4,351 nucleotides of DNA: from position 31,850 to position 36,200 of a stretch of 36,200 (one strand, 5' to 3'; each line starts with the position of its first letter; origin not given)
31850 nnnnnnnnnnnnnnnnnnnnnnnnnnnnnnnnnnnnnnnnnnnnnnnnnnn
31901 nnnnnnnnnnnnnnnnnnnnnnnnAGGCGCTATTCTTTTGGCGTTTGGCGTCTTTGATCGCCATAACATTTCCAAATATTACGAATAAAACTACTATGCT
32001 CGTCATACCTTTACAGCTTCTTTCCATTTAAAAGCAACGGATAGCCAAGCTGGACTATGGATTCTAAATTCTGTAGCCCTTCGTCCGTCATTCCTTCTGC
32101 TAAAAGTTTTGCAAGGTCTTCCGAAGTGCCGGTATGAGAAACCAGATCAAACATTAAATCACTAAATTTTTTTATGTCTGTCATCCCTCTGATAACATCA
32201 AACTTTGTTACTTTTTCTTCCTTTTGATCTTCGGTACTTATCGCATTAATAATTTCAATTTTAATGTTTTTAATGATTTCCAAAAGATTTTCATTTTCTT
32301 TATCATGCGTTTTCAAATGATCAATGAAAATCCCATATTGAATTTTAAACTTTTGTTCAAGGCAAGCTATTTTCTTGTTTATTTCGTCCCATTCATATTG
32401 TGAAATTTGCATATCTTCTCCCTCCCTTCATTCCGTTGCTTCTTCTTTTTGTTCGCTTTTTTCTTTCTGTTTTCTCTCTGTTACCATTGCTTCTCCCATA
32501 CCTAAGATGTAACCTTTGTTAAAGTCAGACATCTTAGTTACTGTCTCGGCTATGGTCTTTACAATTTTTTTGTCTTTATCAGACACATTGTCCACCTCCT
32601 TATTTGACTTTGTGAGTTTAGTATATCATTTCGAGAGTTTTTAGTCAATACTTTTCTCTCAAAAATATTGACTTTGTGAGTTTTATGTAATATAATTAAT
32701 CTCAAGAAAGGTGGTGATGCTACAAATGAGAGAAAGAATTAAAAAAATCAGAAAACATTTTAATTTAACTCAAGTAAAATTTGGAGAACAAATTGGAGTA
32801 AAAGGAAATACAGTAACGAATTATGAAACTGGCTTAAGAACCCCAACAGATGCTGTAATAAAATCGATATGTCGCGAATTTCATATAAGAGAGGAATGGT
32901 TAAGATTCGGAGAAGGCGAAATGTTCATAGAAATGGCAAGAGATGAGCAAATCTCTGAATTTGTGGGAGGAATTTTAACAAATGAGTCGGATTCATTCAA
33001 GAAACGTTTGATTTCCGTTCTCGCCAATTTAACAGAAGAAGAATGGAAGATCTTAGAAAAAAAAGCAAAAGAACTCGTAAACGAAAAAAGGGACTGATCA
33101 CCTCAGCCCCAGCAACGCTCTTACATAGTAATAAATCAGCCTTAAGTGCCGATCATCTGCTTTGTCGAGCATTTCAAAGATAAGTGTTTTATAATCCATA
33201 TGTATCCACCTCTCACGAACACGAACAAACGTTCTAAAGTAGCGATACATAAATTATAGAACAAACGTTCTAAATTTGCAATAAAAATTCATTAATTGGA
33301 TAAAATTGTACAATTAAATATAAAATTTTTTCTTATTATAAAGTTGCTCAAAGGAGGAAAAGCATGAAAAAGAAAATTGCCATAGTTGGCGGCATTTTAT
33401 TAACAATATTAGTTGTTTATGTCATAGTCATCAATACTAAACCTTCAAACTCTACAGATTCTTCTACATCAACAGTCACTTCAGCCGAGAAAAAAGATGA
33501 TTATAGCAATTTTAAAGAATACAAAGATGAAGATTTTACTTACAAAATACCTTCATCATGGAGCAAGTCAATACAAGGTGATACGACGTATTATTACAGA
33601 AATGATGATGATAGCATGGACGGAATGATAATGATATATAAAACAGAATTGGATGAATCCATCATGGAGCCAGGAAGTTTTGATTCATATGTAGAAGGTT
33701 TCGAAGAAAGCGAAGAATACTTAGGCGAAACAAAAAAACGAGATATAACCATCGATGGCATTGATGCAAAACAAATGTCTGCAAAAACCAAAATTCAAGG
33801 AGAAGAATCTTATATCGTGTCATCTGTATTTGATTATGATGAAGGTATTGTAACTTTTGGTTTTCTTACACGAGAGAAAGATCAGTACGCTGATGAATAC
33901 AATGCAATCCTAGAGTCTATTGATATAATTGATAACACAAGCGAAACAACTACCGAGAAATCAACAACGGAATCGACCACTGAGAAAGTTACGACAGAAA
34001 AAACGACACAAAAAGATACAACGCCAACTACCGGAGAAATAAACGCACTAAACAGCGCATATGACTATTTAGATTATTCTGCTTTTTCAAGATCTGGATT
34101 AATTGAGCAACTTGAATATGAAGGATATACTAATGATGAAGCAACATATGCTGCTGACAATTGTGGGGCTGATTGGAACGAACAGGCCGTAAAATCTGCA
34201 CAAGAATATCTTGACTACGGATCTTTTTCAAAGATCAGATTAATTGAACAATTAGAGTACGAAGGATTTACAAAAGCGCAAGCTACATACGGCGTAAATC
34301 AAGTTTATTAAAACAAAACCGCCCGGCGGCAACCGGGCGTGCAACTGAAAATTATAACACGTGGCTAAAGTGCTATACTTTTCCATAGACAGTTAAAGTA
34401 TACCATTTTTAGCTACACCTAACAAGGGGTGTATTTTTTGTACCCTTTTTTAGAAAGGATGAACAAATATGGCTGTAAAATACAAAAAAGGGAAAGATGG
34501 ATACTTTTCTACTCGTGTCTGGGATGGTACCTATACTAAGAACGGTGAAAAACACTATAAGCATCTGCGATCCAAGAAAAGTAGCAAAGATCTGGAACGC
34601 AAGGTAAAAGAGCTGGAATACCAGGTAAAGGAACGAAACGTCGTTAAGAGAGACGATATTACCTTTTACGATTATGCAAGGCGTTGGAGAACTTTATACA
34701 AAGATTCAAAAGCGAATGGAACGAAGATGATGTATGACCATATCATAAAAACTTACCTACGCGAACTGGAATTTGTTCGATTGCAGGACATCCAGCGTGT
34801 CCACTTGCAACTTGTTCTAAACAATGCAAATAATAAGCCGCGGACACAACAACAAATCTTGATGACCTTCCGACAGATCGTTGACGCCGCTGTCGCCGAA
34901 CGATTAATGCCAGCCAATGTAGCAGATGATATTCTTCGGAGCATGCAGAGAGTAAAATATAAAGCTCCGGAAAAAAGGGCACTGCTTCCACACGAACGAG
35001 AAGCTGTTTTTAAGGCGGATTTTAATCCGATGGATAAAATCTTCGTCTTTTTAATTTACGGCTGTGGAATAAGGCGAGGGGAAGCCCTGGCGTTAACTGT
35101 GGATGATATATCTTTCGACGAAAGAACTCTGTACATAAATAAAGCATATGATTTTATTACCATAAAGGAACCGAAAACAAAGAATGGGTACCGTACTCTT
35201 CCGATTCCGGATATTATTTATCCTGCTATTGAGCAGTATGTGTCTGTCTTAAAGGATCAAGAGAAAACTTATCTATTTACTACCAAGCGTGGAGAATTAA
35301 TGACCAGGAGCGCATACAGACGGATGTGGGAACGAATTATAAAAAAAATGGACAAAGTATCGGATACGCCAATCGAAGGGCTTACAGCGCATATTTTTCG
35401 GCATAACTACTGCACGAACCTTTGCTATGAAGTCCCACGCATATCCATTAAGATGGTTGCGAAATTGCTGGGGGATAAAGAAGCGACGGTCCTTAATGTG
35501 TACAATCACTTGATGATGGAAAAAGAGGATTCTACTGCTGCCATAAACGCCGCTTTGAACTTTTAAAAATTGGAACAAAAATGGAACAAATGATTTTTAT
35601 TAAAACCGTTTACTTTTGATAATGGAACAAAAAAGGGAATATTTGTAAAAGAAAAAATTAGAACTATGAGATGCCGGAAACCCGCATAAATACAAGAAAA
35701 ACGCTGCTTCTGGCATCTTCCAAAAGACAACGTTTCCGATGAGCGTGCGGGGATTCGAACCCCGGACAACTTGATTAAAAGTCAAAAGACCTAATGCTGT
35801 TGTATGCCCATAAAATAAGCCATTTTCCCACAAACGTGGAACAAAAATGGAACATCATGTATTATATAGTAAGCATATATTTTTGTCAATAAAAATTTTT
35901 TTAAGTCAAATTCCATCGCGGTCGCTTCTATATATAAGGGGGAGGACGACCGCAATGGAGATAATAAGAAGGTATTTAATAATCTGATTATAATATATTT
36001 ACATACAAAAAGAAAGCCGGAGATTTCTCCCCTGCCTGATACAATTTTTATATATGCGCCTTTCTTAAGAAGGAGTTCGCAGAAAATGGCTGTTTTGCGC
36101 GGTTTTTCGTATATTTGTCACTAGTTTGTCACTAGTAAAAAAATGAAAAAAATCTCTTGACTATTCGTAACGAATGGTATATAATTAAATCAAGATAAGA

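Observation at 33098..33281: LexA-box-gated consensus promoter drives a 33-codon micro-ORF head-on into a non-cleavable CI-like repressor gene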

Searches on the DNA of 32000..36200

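Call 72: search_rna_families(source=window, start=32000, end=36200, threshold=evalue, max_evalue=1)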
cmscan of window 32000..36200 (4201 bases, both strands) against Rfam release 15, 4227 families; matches with E-value up to 1: 1.
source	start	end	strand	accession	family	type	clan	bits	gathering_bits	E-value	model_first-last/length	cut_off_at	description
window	35748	35765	-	RF00023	tmRNA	Gene;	CL00001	14.2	47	0.0083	346-363/374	no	transfer-messenger RNA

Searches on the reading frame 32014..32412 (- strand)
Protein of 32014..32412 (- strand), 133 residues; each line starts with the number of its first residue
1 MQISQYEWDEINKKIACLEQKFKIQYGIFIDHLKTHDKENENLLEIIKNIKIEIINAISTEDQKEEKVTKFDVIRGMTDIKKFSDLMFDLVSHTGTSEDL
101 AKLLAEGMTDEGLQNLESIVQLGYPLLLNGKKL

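Call 8: search_protein_families(library=pfam, proteins=[window:32014-32412:-], max_evalue=0.1)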
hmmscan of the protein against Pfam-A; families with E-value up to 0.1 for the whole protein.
window:32014-32412:- (133 aa): 2 families
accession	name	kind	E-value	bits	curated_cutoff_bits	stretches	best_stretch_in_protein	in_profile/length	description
PF17526.7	DUF5448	-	0.012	16.3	25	1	53-109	13-72/118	Family of unknown function (DUF5448)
PF00258.30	Flavodoxin_1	-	0.078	13.6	25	0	92-114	5-27/143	Flavodoxin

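Call 9: search_protein_families(library=phrogs, proteins=[window:32014-32412:-], max_evalue=0.1)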
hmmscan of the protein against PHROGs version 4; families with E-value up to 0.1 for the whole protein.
window:32014-32412:- (133 aa): 1 family
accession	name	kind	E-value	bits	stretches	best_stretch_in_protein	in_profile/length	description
phrog_26387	-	DNA, RNA and nucleotide metabolism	0.069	13.6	1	36-96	67-127/252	ParB-like partition nuclease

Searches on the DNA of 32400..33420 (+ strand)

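Call 10: search_dna_similar(query=window:32400-33420:+, collection=phages, mode=distant, max_rows=25)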
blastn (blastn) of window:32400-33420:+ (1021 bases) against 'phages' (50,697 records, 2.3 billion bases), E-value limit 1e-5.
Records with a match: 1; places in all: 1; records where one place covers at least 80% of the query: 0.
Best place of each record, by identity: 60-80% 1.
By first word of the organism name: Clostridium 1.
By host as written in the record: - 1.
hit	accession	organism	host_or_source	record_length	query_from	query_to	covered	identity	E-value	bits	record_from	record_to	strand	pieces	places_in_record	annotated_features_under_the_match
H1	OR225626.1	Clostridium phage LPCPA58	-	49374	267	394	13%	72.5%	3e-8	66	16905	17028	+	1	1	hypothetical protein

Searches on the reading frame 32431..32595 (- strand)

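Call 8: search_protein_families(library=pfam, proteins=[window:32431-32595:-], max_evalue=0.1)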
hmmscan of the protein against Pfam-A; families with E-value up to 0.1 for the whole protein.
window:32431-32595:- (55 aa): 2 families
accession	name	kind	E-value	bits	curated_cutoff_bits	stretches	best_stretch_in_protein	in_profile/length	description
PF21523.3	ParM_N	-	0.02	15.4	27.4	1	2-44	91-133/159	Plasmid segregation protein ParM, C-terminal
PF05872.18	HerA_C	-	0.088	11.9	22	1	5-45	325-368/502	Helicase HerA-like C-terminal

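Call 9: search_protein_families(library=phrogs, proteins=[window:32431-32595:-], max_evalue=0.1)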
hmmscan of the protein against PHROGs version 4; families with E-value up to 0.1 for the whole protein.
window:32431-32595:- (55 aa): 1 family
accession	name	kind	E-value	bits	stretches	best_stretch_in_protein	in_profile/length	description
phrog_36092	-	unknown function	5.4e-05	24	1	6-46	4-44/53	-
